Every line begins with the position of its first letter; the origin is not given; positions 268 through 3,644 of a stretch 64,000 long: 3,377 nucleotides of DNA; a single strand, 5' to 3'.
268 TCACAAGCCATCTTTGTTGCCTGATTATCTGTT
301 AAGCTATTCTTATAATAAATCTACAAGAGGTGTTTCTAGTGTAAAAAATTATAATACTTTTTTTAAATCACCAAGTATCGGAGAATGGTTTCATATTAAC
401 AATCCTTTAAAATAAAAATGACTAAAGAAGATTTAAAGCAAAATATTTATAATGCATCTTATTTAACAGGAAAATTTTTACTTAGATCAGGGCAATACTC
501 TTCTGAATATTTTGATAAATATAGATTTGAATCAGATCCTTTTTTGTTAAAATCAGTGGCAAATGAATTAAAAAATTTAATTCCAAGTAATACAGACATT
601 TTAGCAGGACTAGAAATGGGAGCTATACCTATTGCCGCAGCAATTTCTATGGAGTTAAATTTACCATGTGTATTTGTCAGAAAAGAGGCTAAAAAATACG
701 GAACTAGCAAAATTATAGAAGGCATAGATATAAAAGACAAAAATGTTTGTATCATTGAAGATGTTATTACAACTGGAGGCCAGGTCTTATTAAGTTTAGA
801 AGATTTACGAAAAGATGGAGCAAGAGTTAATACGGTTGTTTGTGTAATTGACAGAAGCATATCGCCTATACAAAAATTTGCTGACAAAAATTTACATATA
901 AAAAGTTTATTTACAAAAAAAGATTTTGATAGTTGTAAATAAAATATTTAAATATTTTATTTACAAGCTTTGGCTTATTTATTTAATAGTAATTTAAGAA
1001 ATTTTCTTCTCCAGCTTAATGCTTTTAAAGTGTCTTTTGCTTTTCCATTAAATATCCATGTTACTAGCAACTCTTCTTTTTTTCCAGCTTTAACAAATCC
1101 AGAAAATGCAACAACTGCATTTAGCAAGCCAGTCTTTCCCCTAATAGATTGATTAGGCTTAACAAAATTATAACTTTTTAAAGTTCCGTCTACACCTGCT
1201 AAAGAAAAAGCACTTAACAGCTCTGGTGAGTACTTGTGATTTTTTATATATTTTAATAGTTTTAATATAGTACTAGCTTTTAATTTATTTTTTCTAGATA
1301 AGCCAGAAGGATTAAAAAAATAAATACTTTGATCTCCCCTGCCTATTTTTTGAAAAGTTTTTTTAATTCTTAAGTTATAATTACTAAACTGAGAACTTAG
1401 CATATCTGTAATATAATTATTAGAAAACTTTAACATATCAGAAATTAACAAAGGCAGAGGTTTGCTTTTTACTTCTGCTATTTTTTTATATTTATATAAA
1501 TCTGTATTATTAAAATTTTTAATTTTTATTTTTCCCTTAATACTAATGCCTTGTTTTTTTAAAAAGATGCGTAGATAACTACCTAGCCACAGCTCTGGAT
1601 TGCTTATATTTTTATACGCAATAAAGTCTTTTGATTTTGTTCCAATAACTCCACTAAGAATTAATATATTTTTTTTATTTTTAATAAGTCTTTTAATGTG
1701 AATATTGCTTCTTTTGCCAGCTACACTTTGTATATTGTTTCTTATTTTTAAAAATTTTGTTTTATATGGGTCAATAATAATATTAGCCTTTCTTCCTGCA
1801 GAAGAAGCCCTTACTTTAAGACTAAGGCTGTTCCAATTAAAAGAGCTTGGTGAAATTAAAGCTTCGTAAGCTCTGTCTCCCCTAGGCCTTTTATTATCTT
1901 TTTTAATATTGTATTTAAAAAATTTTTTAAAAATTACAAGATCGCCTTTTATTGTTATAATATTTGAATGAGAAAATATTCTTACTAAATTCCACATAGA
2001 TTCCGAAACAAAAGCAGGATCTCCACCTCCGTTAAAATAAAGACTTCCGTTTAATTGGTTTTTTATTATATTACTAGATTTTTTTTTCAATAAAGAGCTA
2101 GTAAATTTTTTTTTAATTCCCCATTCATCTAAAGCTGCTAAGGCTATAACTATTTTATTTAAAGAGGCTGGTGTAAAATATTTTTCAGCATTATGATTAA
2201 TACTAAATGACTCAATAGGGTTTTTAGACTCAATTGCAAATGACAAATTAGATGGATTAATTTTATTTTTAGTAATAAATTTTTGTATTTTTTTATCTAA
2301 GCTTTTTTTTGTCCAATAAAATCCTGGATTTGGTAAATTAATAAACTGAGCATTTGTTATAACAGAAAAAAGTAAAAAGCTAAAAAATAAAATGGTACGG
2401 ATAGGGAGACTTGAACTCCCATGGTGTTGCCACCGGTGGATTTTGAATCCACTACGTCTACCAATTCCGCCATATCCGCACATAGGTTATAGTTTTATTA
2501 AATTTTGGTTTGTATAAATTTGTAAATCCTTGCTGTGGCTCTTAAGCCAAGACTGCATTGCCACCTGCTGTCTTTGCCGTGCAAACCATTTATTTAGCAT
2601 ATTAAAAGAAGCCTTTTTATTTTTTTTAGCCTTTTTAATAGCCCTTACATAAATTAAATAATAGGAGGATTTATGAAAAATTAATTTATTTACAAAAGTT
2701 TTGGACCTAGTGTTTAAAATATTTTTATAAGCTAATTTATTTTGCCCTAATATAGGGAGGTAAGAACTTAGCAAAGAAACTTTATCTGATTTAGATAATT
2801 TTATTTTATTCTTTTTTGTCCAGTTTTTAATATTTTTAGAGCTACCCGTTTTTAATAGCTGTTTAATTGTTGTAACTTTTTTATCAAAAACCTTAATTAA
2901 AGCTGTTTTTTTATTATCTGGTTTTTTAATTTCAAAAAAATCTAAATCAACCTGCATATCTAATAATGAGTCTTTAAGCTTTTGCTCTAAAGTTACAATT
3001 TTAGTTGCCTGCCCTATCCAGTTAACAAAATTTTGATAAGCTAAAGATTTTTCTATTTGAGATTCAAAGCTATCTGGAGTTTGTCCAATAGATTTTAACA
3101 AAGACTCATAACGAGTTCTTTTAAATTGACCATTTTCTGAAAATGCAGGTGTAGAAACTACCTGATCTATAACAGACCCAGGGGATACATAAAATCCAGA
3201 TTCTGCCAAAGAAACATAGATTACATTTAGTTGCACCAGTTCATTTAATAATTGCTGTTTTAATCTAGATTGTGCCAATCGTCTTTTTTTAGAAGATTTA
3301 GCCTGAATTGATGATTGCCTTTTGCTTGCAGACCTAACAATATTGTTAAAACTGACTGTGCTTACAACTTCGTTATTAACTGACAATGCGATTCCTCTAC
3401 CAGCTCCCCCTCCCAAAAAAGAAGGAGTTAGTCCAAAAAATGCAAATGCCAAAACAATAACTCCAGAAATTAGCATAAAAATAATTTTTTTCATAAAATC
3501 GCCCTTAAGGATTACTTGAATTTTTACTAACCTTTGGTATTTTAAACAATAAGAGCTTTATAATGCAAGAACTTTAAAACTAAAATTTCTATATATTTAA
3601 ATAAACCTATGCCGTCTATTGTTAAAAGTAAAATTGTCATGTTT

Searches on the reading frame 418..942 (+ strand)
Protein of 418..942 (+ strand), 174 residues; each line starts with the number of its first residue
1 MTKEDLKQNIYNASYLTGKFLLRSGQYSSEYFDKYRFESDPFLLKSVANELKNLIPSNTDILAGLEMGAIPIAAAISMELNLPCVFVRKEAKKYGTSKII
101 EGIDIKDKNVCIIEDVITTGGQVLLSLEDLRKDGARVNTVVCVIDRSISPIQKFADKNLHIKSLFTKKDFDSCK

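Call 91: search_protein_families(library=pfam, proteins=[window:418-942:+], max_evalue=0.0001)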
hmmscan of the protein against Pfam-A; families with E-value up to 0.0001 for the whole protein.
window:418-942:+ (174 aa): 1 family
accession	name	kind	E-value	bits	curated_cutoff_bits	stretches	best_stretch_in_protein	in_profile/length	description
PF00156.33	Pribosyltran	-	1.1e-11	44.7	26.3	1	50-150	21-130/158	Phosphoribosyl transferase domain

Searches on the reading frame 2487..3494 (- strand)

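Call 91: search_protein_families(library=pfam, proteins=[window:2487-3494:-], max_evalue=0.0001)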
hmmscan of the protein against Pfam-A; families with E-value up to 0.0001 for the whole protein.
window:2487-3494:- (335 aa): 2 families
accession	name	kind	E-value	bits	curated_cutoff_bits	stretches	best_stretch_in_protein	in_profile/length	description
PF13624.11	SurA_N_3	-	6.8e-27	94.7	27.2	1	2-155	10-160/162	SurA-like N-terminal domain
PF13623.11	SurA_N_2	-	9.2e-18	64.9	28.5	1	3-133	9-145/145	SurA-like N-terminal domain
